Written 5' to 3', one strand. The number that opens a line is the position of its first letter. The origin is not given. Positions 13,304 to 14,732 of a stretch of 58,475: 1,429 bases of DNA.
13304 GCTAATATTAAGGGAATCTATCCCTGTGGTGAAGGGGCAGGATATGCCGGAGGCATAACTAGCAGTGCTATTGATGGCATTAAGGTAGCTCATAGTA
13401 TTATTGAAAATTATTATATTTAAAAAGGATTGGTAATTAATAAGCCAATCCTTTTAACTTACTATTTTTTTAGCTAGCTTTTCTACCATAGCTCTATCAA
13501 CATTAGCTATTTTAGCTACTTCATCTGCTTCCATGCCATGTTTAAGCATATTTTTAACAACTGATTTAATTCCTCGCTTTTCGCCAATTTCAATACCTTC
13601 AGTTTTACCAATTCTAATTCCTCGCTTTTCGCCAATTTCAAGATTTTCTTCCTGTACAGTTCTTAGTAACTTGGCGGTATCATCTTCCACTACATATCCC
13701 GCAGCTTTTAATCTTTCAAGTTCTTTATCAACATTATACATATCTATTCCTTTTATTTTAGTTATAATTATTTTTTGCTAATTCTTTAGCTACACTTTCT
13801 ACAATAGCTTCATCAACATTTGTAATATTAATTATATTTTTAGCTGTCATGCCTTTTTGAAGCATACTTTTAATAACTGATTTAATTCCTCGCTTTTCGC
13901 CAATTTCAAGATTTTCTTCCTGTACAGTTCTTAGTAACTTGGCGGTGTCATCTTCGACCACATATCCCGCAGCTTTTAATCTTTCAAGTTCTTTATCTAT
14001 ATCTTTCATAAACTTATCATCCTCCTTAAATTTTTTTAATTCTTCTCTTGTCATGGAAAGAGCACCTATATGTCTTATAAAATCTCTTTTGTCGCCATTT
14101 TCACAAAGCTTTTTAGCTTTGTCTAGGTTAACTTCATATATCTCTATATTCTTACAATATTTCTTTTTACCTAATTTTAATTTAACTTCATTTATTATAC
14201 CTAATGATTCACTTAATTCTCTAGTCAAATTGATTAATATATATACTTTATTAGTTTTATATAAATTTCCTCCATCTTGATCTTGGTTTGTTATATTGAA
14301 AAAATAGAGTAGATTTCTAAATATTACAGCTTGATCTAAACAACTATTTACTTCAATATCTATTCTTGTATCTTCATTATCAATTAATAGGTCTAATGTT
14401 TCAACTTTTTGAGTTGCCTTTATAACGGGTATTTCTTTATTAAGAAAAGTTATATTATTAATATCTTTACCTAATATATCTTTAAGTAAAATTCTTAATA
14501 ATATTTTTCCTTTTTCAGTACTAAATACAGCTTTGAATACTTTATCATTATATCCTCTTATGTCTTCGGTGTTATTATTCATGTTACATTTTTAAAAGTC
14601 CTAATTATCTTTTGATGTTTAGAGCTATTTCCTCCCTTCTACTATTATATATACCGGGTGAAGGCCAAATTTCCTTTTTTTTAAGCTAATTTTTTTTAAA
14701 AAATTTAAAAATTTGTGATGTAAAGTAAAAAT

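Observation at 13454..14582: Rpn nuclease with an internal start for a small C-terminal protein, plus a second free-standing copy of that protein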

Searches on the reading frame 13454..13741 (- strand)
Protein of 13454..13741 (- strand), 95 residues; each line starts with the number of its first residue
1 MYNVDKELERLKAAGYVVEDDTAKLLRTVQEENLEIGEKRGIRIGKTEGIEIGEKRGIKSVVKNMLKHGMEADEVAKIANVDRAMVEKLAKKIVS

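Call 4: search_protein_families(library=pfam, proteins=[window:13454-13741:-], max_evalue=1)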
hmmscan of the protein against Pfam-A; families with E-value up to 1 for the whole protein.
window:13454-13741:- (95 aa): 2 families
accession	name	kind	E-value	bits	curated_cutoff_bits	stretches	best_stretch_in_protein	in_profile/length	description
PF01978.25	TrmB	-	0.016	15.5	25.6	1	67-91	20-44/68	Sugar-specific transcriptional regulator TrmB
PF15978.11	TnsD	-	0.044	13.2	32.4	1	9-92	178-222/355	Tn7-like transposition protein D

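Call 5: search_protein_families(library=ncbifam, proteins=[window:13454-13741:-], max_evalue=1)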
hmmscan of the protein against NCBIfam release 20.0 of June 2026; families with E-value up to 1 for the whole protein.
window:13454-13741:- (95 aa): 5 families
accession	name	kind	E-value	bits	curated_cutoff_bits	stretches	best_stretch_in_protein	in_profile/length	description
TIGR01784.1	T_den_put_tspse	subfamily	1.5e-05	25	52.1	1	38-88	222-272/273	Rpn family recombination-promoting nuclease/putative transposase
NF004266.1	PRK05687.1-1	equivalog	0.0064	16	260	1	18-87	38-105/230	flagellar assembly protein FliH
NF004267.1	PRK05687.1-3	equivalog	0.0085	15.3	293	1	35-69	85-119/266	flagellar assembly protein FliH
NF003056.0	PRK03975.1-4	equivalog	0.041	13.7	115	0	64-92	16-44/145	putative transcriptional regulator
NF009925.1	PRK13386.1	equivalog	0.049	12.9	192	1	34-71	43-80/228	flagellar assembly protein FliH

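Call 13: find_homologous_proteins(query=window:13454-13741:-, max_evalue=0.001)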
Query window:13454-13741:- (95 aa): 4 proteins with E <= 0.001 among 42 candidates.
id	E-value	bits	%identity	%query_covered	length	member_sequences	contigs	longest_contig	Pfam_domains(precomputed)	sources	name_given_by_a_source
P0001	5.2e-50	185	100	100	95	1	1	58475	-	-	-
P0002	6.2e-36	140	82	97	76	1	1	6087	-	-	-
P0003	1.1e-5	44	46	64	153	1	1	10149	-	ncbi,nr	ncbi:MAG: hypothetical protein LBS55_08285, partial [Prevotellaceae bacterium]|nr:hypothetical prote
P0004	4.7e-5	42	68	29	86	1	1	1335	-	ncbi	-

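Call 16: find_encoding_contigs(protein=P0002, flank=6000)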
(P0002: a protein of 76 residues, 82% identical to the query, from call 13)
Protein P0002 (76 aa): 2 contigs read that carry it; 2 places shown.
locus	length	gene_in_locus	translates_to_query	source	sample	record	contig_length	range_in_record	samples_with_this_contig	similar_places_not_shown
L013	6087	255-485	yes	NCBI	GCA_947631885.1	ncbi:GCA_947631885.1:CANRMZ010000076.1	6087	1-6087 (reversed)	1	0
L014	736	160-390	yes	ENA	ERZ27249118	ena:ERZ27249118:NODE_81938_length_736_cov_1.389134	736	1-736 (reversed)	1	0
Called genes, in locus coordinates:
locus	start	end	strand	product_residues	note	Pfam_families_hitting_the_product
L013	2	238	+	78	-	?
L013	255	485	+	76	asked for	-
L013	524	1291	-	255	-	PF21688:FAD-depend_C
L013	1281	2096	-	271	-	PF28550:DUF8436, PF07992:Pyr_redox_2 (faint), PF13738:Pyr_redox_3 (faint), PF00890:FAD_binding_2 (faint), PF03486:HI0933_like (faint)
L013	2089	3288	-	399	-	PF01266:DAO (faint), PF03486:HI0933_like, PF07992:Pyr_redox_2, PF12831:FAD_oxidored (weak), PF13738:Pyr_redox_3 (faint), PF22780:HI0933_like_1st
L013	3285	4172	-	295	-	PF04018:VCA0040-like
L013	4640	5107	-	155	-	PF00293:NUDIX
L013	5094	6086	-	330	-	?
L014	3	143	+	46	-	?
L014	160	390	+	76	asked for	-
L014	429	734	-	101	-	?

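Call 24: search_solved_structures(query=window:13454-13741:-, max_evalue=10, show_alignments=2)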
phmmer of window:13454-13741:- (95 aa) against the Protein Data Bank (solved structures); distinct sequences matched with E-value up to 10: 4.
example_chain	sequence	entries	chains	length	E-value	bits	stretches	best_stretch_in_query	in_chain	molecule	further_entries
2gm4_A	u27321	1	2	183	0.13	16.2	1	39-89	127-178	Transposon gamma-delta resolvase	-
1gdt_A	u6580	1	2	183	0.15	16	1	40-89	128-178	PROTEIN (GAMMA DELTA RESOLVASE)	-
1zr2_A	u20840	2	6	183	0.19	15.7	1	40-89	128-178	Transposon gamma-delta resolvase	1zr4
4n06_A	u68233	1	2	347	0.21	15.6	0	43-71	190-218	CRISPR-associated endonuclease Cas1 1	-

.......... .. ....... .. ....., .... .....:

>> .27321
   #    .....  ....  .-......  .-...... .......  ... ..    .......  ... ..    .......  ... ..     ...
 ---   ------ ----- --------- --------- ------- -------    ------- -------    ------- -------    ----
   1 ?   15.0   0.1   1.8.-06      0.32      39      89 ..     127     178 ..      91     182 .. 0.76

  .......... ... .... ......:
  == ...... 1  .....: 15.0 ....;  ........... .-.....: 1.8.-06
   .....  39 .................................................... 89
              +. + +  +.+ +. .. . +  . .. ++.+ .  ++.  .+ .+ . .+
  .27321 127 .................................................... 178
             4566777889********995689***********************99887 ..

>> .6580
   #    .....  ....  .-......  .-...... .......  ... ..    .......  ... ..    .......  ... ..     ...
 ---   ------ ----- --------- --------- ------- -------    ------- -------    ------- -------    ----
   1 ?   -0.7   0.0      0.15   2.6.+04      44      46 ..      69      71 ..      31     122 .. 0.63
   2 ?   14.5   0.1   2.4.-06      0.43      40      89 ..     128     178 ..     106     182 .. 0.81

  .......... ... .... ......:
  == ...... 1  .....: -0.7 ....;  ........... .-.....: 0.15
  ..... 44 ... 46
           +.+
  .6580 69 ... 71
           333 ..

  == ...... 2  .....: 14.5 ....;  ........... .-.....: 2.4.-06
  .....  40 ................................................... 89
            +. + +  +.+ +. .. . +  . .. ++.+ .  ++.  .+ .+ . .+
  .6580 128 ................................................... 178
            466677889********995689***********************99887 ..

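Call 46: search_protein_families(library=padloc, proteins=[window:13454-13741:-], max_evalue=0.1)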
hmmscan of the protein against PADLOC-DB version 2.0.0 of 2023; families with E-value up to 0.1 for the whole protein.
window:13454-13741:- (95 aa): 2 families
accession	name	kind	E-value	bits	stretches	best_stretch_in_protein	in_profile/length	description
PDLC01084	C3a178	-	0.0022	16.5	1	23-72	42-90/90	putative invertase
PDLC03946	RmrA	-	0.012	12.4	1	36-93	282-338/357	-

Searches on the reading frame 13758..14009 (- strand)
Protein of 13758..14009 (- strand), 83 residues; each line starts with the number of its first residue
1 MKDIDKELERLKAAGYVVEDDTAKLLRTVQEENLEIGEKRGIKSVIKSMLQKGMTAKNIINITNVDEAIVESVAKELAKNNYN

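Call 4: search_protein_families(library=pfam, proteins=[window:13758-14009:-], max_evalue=1)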
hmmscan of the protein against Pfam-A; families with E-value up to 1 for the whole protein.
window:13758-14009:- (83 aa): 3 families
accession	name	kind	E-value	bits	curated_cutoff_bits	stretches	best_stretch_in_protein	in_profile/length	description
PF02056.22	Glyco_hydro_4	-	0.051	13.6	23.2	1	8-67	68-126/183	Family 4 glycosyl hydrolase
PF05524.18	PEP-utilisers_N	-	0.12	12.9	24.4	1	2-64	31-89/121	PEP-utilising enzyme, N-terminal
PF09713.15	A_thal_3526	-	0.23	12.3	27.8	1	42-81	1-44/53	Plant protein 1589 of unknown function (A_thal_3526)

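Call 5: search_protein_families(library=ncbifam, proteins=[window:13758-14009:-], max_evalue=1)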
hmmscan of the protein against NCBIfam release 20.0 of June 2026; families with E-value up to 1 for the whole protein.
window:13758-14009:- (83 aa): 3 families
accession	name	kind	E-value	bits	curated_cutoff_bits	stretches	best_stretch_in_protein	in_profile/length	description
TIGR01784.1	T_den_put_tspse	subfamily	0.0066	16.3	52.1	1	23-72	223-272/273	Rpn family recombination-promoting nuclease/putative transposase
NF010587.0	PRK13980.1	equivalog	0.015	14.5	255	1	22-82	190-250/267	NAD+ synthase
NF047699.2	sulf_reg_SurR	exception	0.06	13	250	1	3-79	126-203/221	sulfur metabolism transcriptional regulator SurR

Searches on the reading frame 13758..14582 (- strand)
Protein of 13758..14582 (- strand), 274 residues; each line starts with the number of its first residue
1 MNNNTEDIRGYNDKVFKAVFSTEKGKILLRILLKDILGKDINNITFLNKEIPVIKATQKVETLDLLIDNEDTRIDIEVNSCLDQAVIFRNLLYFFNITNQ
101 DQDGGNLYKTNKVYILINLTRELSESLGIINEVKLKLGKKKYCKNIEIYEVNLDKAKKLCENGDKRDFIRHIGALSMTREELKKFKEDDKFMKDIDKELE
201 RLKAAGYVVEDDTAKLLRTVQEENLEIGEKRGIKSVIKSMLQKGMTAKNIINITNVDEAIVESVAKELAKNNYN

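Call 4: search_protein_families(library=pfam, proteins=[window:13758-14582:-], max_evalue=1)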
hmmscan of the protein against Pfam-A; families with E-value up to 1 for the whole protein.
window:13758-14582:- (274 aa): 1 family
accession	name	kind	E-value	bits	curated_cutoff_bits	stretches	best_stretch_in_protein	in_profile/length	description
PF12784.13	PDDEXK_2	-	1.2e-15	58.4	27.4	1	12-203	3-203/229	PD-(D/E)XK nuclease family transposase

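Call 5: search_protein_families(library=ncbifam, proteins=[window:13758-14582:-], max_evalue=1)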
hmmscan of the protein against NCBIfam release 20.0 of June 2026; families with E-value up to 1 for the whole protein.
window:13758-14582:- (274 aa): 2 families
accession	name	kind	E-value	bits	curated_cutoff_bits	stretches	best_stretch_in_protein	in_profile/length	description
TIGR01784.1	T_den_put_tspse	subfamily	3.2e-13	50.1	52.1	1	12-263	2-272/273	Rpn family recombination-promoting nuclease/putative transposase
NF047773.1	phas_rel_Lepto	domain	0.009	15.8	35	1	172-222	12-56/68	phasin-related domain-containing protein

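Call 30: find_homologous_proteins(query=window:13758-14582:-, max_evalue=0.00001)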
Query window:13758-14582:- (274 aa): 11 proteins with E <= 0.00001 among 1694 candidates.
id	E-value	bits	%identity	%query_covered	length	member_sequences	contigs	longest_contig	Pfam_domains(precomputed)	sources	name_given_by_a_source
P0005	1.3e-166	570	100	100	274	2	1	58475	PF12784.14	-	-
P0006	5.1e-140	483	83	100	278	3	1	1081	PF12784.14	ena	-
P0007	3.9e-114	398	72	99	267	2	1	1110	PF12784.14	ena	-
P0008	2.1e-112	393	69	99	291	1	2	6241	PF12784.14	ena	-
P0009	4.5e-46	176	35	96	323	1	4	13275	PF12784.14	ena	-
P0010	1.3e-45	174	40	88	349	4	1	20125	PF12784.14,PF09811.15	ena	-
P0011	1.4e-44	171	38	93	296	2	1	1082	PF12784.14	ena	-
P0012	4.8e-44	169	37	93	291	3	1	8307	PF12784.14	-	-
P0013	3.3e-9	55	30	78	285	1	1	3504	PF12784.14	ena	-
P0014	3.5e-9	55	30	80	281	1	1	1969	PF12784.14,PF27070.1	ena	-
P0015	3.8e-8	51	30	80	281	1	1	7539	PF12784.14,PF27070.1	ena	-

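Call 33: find_encoding_contigs(protein=P0008, flank=4000)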
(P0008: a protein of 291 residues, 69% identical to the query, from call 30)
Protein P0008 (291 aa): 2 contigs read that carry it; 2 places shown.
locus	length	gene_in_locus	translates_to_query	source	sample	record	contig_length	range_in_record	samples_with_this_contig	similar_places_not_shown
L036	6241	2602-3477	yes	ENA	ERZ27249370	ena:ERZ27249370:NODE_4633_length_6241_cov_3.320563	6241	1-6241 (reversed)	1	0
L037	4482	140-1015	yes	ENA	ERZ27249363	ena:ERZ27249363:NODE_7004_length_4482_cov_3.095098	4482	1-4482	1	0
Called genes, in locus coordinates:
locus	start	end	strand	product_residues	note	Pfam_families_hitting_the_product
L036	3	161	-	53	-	?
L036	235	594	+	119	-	PF01205:Impact_N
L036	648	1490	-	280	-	-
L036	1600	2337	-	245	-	PF01048:PNP_UDP_1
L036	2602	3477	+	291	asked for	PF12784:PDDEXK_2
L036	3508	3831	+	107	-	-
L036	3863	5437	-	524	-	PF28550:DUF8436, PF03486:HI0933_like (faint), PF07992:Pyr_redox_2 (weak), PF21688:FAD-depend_C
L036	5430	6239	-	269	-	?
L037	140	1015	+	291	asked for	PF12784:PDDEXK_2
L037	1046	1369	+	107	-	-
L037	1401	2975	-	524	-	PF28550:DUF8436, PF03486:HI0933_like (faint), PF07992:Pyr_redox_2 (weak), PF13738:Pyr_redox_3 (faint), PF21688:FAD-depend_C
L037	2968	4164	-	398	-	PF03486:HI0933_like, PF07992:Pyr_redox_2 (faint), PF13738:Pyr_redox_3 (weak), PF22780:HI0933_like_1st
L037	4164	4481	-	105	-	?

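Call 35: find_related_loci(query=A1, collection=genome_contigs, flank=2500)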
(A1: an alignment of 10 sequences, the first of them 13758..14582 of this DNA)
Query A1 (274 aa) in genome_contigs; peptide patterns used: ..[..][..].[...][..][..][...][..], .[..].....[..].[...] (x = any residue, [..] = any of these).
68 stretches matched a pattern; 12 encode a relative of the query (tblastn E <= 1e-3); 12 distinct loci.
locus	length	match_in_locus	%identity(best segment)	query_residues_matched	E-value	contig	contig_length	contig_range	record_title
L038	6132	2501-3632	72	1-271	1e-113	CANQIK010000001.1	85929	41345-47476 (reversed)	MAG: uncultured Bacilli bacterium isolate Lapin-028__bin3 genome assembly, contig: Lapin-028__NODE_200_length_85929_cov_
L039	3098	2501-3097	46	4-201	3e-48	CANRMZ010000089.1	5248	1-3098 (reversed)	MAG: uncultured Bacilli bacterium isolate Lapin-022__bin33 genome assembly, contig: Lapin-022__NODE_15864_length_5248_co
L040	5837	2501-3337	31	12-264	5e-22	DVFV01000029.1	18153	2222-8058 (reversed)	MAG TPA_asm: Candidatus Coprosoma intestinipullorum isolate CHK147-3167 CHK147__C22286_L18153_ERR2241925, whole genome s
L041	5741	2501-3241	33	13-251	3e-21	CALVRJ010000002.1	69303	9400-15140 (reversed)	MAG: uncultured Bacilli bacterium isolate BRZ_HN__bin10 genome assembly, contig: BRZ_HN__NODE_333_length_69303_cov_9.802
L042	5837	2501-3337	28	12-268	3e-19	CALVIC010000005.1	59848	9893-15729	MAG: uncultured Bacilli bacterium isolate BRZ_DB__bin97 genome assembly, contig: BRZ_DB__NODE_482_length_59848_cov_7.253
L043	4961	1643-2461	29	12-266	5e-19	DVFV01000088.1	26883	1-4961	MAG TPA_asm: Candidatus Coprosoma intestinipullorum isolate CHK147-3167 CHK147__C64391_L26883_ERR2241925, whole genome s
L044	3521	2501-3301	28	12-264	1e-18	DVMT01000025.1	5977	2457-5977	MAG TPA_asm: Candidatus Aphodocola excrementigallinarum isolate CHK193-30670 CHK193__C114336_L5977_ERR3414588, whole gen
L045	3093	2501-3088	32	13-207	2e-16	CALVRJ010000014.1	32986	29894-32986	MAG: uncultured Bacilli bacterium isolate BRZ_HN__bin10 genome assembly, contig: BRZ_HN__NODE_945_length_32986_cov_9.342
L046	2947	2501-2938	30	12-155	2e-9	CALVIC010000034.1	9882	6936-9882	MAG: uncultured Bacilli bacterium isolate BRZ_DB__bin97 genome assembly, contig: BRZ_DB__NODE_8532_length_9882_cov_7.606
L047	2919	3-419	31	130-264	2e-8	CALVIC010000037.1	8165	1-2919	MAG: uncultured Bacilli bacterium isolate BRZ_DB__bin97 genome assembly, contig: BRZ_DB__NODE_11173_length_8165_cov_6.01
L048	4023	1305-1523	36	12-79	1e-5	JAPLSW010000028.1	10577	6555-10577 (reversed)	MAG: Chlamydiae bacterium isolate LacPavin_0419_WC53_MAG_41_8 LacPavin_0419_WC53_scaffold_321426, whole genome shotgun s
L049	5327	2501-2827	26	167-264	2e-5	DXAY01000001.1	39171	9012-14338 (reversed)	MAG TPA_asm: Candidatus Mediterraneibacter stercoravium isolate CHK196-3914 CHK196__C413_L39171_SAMEA5754840, whole geno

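Call 46: search_protein_families(library=padloc, proteins=[window:13758-14582:-], max_evalue=0.1)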
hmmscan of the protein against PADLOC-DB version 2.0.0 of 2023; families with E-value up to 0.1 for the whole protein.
window:13758-14582:- (274 aa): 0 families

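Call 81: predict_structure(alignment_id=A1)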
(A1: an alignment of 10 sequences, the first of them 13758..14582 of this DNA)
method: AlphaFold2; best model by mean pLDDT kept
length: 274 residues; sequences in the alignment: 10
mean_pLDDT: 66.7   pTM: 0.67
mean pLDDT of the five models: 66.7, 66.3, 65.4, 64.3, 63.5
residues with pLDDT >= 90: 33; 70-90: 111; 50-70: 63; < 50: 67
segments of 3 or more residues with pLDDT < 50: 1-13, 49-62, 102-107, 136-142, 211-232
pLDDT, mean of each block of 10 residues (from residue 1): 30 64 87 93 72 36 69 78 53 56 48 80 80 58 68 90 92 84 83 88 67 40 28 55 64 63 82 53
secondary structure, 60 per line:
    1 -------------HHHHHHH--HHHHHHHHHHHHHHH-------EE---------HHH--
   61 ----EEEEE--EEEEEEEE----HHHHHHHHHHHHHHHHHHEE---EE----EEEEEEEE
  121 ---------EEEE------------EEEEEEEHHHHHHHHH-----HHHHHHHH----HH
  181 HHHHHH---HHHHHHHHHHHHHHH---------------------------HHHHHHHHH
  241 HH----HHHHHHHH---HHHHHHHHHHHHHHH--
elements in order: H14-20 H23-37 E65-69 E72-79 H84-101 E113-120 E130-133 E146-152 H153-161 H167-174 H179-186 H190-204 H232-242 H247-254 H258-272

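Call 83: fold_search(model_id=the predicted structure, library=pdb)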
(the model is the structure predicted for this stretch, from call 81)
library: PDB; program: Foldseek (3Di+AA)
matches with E <= 10: 443; with E <= 0.001: 0
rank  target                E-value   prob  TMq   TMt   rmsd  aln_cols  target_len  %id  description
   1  9c1m_G                2.0e-02  0.44  0.24  0.17  17.5       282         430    9  HerA-DUF assembly 1 (released 2025-06-04)
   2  6hz4_N                2.1e-02  0.60  0.23  0.35   9.8       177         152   14  Structure of McrBC without DNA binding domains (one half of the full complex) (released 2019-07-24)
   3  6hz4_M                3.6e-02  0.63  0.23  0.20   9.5       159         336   11  Structure of McrBC without DNA binding domains (one half of the full complex) (released 2019-07-24)
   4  1xm5_C                4.0e-02  0.38  0.18  0.30  12.6       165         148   15  Crystal structure of metal-dependent hydrolase ybeY from E. coli, Pfam UPF0054 (released 2004-10-12)
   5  6r0j_MODEL_1_A        6.8e-02  0.25  0.22  0.30  15.6       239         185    7  The N-terminal domain of rhomboid protease YqgP (released 2020-01-08)
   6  8q44_A                7.2e-02  0.41  0.18  0.13   8.7       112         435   19  Crystal structure of cA4-bound Can2 (E364R) in complex with oligo-T DNA (released 2023-11-22)
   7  1xm5_A                8.7e-02  0.28  0.18  0.30  12.6       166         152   16  Crystal structure of metal-dependent hydrolase ybeY from E. coli, Pfam UPF0054 (released 2004-10-12)
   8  7vsr_M                9.2e-02  0.33  0.22  0.20   9.7       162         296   12  Structure of McrBC (stalkless mutant) (released 2023-02-15)
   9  6bzf_C                1.8e-01  0.09  0.15  0.20  23.0       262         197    8  Structure of S. cerevisiae Zip2:Spo16 complex, C2 form (released 2018-02-14)
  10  8q3z_A                1.9e-01  0.30  0.18  0.13   8.0       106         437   19  Crystal structure of cA4-bound Can2 from Thermoanaerobacter brockii (released 2023-11-22)
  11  6ut6_G                2.0e-01  0.35  0.25  0.21   8.2       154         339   14  Cryo-EM structure of the Escherichia coli McrBC complex (released 2020-10-21)
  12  7ewx_A                2.0e-01  0.25  0.18  0.26  11.3       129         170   13  Crystal structure of Ebinur Lake virus cap snatching endonuclease (P78A mutant) (released 2022-01-26)
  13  7eww_A                2.0e-01  0.18  0.20  0.28  11.9       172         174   11  Crystal structure of Ebinur Lake virus cap snatching endonuclease (N52A mutant) (released 2022-01-26)
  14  8q42_B                2.1e-01  0.25  0.19  0.13   8.7       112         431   19  Crystal structure of cA4-bound Can2 (E341A) in complex with oligo-A DNA (released 2023-11-22)
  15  7ex0_B                2.1e-01  0.15  0.16  0.22  11.2       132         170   11  Crystal structure of Ebinur Lake virus cap snatching endonuclease (K108A mutant) (released 2022-01-26)
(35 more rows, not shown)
